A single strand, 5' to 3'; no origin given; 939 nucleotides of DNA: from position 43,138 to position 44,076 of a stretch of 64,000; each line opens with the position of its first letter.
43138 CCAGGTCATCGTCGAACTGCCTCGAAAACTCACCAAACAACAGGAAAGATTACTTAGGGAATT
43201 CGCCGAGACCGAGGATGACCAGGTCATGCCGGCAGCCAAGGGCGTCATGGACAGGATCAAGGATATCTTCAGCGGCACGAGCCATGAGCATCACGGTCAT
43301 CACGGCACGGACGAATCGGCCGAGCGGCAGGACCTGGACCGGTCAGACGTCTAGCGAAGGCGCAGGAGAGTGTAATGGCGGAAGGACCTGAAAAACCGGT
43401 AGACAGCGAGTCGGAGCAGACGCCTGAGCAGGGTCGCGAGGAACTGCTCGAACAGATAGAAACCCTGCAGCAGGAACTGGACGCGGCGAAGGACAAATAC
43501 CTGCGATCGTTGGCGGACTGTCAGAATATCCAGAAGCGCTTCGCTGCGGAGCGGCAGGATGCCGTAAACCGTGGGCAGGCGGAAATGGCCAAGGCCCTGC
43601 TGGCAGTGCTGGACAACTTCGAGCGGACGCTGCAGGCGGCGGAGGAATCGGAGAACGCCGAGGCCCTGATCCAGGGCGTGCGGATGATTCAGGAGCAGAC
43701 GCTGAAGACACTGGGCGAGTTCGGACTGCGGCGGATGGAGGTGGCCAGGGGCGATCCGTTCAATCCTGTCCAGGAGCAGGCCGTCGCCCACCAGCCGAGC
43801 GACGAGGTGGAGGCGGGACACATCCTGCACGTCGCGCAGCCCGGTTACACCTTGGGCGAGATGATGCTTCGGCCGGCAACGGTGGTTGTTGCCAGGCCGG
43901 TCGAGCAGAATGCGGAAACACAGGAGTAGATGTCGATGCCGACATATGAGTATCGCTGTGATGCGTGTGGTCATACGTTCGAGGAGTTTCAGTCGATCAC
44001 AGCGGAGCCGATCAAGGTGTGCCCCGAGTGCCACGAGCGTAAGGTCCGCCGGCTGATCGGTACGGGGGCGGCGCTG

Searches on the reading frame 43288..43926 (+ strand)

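Call 49: search_protein_families(library=pfam, proteins=[window:43288-43926:+], max_evalue=0.00001)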
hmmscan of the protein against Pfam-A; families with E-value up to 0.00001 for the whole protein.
window:43288-43926:+ (213 aa): 1 family
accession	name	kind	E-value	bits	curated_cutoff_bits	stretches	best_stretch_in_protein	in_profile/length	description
PF01025.24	GrpE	-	7.2e-45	153.1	25.8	1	41-202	4-164/165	GrpE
